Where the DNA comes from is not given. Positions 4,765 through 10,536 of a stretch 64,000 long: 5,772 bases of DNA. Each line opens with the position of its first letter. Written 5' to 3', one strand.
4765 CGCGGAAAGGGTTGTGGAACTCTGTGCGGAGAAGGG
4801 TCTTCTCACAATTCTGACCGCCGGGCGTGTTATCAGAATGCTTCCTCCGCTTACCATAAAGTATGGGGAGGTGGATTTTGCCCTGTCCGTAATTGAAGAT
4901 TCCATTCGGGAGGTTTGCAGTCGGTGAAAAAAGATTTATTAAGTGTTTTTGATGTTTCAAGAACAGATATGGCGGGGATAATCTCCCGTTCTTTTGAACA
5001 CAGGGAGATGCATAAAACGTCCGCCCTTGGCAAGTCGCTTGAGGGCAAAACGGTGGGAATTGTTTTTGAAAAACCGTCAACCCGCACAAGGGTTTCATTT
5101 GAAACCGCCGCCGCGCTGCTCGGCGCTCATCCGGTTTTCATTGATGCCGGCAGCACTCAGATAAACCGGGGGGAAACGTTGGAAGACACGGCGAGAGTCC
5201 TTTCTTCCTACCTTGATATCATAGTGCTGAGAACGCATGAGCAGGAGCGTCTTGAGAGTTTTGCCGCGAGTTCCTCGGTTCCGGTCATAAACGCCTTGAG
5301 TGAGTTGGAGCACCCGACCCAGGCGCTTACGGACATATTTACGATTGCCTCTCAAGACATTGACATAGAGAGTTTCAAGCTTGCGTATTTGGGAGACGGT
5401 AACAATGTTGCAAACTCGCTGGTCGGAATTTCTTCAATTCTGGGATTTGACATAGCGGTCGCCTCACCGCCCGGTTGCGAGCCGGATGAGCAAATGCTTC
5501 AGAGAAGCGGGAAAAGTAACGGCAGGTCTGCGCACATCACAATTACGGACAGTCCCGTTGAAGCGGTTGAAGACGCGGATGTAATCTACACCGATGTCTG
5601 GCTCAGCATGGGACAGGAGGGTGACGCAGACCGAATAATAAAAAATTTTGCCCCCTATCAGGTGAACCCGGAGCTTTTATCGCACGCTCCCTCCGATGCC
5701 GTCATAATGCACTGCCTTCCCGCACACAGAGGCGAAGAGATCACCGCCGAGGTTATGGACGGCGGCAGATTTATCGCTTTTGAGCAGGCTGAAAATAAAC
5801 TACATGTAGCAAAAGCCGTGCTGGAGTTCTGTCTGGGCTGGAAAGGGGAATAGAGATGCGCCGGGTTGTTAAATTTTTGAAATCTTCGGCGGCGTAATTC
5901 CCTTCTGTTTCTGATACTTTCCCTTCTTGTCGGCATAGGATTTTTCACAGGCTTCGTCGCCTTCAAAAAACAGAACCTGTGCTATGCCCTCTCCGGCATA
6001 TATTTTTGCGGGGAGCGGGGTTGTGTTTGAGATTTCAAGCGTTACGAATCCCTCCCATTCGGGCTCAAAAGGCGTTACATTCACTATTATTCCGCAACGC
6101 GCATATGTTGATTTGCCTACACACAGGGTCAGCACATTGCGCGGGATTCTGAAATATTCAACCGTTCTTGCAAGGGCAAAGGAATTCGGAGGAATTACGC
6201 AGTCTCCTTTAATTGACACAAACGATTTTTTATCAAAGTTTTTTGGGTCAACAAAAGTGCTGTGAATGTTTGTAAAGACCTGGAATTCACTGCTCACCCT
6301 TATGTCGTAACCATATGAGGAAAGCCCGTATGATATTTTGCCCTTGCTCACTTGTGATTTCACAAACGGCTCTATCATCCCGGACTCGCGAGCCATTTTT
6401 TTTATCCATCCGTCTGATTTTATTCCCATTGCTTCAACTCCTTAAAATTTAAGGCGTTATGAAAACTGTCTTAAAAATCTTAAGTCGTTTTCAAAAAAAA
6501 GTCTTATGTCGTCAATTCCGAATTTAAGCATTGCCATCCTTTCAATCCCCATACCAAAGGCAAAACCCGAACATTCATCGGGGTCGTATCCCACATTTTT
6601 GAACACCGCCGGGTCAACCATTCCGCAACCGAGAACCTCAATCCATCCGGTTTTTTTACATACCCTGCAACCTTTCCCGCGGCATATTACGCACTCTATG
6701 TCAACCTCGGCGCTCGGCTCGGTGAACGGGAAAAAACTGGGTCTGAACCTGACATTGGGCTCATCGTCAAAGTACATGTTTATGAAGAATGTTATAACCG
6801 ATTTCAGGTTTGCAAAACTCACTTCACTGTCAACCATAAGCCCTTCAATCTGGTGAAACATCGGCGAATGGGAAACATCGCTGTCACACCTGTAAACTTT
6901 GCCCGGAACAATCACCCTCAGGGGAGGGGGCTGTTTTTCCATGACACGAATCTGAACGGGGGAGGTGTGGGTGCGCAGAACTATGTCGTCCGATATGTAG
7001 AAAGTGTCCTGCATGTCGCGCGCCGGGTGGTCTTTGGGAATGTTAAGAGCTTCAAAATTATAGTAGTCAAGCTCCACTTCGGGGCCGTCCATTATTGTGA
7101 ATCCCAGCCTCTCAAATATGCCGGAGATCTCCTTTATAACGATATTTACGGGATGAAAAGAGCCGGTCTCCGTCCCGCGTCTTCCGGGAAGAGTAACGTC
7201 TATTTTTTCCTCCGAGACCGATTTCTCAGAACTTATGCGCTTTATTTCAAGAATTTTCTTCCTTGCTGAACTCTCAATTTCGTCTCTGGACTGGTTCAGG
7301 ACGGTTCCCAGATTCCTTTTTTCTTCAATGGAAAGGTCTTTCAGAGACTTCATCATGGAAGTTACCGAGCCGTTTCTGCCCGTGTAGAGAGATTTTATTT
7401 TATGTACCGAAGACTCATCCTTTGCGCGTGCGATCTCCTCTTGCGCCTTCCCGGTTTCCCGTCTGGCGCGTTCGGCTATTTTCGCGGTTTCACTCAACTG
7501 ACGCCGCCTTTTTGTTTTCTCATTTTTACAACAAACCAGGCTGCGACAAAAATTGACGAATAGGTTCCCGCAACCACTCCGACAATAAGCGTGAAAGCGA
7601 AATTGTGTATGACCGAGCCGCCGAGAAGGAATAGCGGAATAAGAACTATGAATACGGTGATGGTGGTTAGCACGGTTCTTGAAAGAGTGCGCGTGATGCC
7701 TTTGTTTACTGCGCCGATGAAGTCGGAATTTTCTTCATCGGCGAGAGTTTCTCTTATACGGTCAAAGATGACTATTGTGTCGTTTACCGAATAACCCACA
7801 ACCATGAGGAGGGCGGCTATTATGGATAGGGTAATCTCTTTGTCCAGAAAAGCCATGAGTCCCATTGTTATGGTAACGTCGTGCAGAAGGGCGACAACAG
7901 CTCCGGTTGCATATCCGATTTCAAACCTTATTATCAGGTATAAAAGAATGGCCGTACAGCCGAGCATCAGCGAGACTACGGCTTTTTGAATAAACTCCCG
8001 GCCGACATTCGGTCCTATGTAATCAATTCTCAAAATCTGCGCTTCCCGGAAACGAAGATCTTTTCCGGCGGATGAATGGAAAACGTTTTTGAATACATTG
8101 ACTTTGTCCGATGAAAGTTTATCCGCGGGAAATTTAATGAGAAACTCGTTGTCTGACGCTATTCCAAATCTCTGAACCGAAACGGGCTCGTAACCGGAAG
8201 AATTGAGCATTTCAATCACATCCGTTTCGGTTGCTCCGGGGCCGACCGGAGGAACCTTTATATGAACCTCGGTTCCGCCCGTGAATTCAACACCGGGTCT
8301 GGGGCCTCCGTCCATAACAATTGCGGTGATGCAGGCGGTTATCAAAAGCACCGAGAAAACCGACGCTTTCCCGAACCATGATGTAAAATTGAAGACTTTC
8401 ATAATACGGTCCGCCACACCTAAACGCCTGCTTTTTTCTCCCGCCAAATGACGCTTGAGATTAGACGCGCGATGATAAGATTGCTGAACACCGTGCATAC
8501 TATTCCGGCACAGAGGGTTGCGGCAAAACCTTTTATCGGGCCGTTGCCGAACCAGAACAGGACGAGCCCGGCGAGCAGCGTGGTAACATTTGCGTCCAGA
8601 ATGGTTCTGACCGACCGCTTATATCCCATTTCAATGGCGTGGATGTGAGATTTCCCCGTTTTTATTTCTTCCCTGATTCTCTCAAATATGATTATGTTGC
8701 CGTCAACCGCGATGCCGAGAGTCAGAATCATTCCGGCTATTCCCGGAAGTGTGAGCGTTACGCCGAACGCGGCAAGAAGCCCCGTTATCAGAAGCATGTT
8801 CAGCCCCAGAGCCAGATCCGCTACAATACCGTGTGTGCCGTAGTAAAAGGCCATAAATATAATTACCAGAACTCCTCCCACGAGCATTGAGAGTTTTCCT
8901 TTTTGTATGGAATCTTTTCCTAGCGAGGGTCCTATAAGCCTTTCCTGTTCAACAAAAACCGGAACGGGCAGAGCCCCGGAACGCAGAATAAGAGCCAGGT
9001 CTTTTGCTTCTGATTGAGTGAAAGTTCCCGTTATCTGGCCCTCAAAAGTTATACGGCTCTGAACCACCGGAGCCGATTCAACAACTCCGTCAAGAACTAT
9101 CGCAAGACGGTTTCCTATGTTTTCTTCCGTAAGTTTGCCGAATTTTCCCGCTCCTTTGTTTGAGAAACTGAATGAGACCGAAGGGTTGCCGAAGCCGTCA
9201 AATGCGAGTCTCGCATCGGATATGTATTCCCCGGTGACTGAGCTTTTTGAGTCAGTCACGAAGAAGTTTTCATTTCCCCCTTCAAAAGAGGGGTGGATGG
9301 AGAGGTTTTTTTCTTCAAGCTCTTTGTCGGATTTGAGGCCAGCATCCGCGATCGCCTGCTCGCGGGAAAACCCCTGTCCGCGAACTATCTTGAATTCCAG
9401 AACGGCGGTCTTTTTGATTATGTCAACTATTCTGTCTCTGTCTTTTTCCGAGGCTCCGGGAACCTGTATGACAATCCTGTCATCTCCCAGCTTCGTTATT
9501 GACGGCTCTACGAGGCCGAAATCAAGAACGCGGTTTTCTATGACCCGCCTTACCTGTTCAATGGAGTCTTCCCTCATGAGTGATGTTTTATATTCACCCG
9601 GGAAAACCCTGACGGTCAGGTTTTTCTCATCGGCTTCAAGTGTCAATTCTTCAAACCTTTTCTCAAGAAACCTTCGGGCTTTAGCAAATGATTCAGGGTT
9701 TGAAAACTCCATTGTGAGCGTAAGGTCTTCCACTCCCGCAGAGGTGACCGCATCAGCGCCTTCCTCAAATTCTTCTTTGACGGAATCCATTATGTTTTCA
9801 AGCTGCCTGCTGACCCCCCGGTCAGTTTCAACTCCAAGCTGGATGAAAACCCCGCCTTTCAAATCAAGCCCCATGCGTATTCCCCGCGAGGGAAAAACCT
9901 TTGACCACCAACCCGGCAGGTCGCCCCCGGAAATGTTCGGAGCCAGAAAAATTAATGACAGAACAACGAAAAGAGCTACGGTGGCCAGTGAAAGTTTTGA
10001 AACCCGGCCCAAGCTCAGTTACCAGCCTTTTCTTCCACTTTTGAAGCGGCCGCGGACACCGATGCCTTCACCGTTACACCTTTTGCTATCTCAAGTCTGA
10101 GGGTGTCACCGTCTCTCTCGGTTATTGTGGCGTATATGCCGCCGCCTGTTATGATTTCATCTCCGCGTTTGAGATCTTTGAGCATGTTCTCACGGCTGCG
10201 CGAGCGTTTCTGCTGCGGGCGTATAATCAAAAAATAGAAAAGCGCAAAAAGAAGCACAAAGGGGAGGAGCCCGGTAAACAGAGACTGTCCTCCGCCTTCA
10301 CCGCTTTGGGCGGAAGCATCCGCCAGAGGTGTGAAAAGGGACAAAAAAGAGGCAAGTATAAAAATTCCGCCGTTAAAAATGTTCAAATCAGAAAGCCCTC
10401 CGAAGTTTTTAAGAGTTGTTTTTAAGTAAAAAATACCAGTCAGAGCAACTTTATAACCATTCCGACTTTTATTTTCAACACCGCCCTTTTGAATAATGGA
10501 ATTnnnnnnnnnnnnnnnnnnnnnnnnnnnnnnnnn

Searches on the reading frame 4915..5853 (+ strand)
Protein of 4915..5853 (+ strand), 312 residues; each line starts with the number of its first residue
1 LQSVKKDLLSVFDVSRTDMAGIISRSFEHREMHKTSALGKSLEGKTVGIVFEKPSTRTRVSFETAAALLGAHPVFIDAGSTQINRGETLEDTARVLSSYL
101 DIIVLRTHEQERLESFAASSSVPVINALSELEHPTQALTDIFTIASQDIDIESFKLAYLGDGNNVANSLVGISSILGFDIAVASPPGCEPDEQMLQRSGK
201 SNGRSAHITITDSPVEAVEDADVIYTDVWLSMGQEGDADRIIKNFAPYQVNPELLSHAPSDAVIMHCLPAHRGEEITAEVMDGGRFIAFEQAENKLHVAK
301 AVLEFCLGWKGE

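Call 76: search_protein_families(library=pfam, proteins=[window:4915-5853:+], max_evalue=1e-8)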
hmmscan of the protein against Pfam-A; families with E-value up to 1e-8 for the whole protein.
window:4915-5853:+ (312 aa): 2 families
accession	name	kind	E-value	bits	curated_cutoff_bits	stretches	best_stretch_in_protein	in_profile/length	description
PF00185.30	OTCace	-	5.9e-54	182.8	29.4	1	154-305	3-156/157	Aspartate/ornithine carbamoyltransferase, Asp/Orn binding domain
PF02729.26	OTCace_N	-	5e-46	156.9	29.9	1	6-145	1-147/148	Aspartate/ornithine carbamoyltransferase, carbamoyl-P binding domain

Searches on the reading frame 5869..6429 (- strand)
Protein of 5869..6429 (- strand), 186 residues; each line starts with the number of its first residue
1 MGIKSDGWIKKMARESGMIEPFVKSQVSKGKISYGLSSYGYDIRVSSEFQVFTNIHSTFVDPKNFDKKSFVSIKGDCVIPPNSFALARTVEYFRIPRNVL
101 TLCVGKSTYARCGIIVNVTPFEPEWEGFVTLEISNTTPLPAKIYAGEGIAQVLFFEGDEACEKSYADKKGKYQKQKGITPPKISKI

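Call 76: search_protein_families(library=pfam, proteins=[window:5869-6429:-], max_evalue=1e-8)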
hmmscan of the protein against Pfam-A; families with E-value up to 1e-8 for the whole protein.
window:5869-6429:- (186 aa): 1 family
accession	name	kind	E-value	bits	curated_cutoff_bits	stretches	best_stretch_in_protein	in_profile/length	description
PF22769.1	DCD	-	3.6e-36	125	27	1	3-156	1-152/153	dCTP deaminase-like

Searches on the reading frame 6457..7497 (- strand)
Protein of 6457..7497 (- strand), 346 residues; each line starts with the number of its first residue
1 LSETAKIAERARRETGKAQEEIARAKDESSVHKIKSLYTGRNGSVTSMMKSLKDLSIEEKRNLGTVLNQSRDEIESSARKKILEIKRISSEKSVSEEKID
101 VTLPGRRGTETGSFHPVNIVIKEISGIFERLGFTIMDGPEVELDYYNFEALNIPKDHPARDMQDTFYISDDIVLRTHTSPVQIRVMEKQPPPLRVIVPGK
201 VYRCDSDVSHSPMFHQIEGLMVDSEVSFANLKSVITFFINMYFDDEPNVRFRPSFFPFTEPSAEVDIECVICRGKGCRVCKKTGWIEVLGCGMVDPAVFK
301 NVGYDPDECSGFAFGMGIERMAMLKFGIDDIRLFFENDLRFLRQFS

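Call 76: search_protein_families(library=pfam, proteins=[window:6457-7497:-], max_evalue=1e-8)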
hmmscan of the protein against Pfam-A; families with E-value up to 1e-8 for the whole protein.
window:6457-7497:- (346 aa): 2 families
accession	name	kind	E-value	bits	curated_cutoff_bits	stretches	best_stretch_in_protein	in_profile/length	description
PF01409.25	tRNA-synt_2d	-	2.4e-101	338.8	19.8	1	98-345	1-246/246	tRNA synthetases class II core domain (F)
PF02912.23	Phe_tRNA-synt_N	-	4.3e-11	43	22.3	1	27-87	2-62/69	Aminoacyl tRNA synthetase class II, N-terminal domain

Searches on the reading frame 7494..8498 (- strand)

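Call 76: search_protein_families(library=pfam, proteins=[window:7494-8498:-], max_evalue=1e-8)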
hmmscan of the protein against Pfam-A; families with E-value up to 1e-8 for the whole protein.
window:7494-8498:- (334 aa): 1 family
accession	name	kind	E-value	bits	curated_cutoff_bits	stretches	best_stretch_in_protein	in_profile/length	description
PF02355.23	SecD_SecF_C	-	1.5e-62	210.9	20.5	1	150-328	11-188/189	Protein export membrane protein SecD/SecF, C-terminal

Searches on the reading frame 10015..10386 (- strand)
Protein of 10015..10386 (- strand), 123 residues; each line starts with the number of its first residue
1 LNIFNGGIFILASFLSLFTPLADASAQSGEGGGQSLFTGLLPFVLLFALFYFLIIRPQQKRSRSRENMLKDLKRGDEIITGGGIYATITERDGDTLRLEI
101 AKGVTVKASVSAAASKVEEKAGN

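Call 77: search_protein_families(library=pfam, proteins=[window:10015-10386:-], max_evalue=1e-8)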
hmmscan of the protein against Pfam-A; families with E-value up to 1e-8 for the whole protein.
window:10015-10386:- (123 aa): 1 family
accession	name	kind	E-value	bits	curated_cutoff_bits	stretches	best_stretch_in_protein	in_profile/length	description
PF02699.20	YajC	-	6.4e-25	87.3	28.2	1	40-112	3-75/78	Preprotein translocase subunit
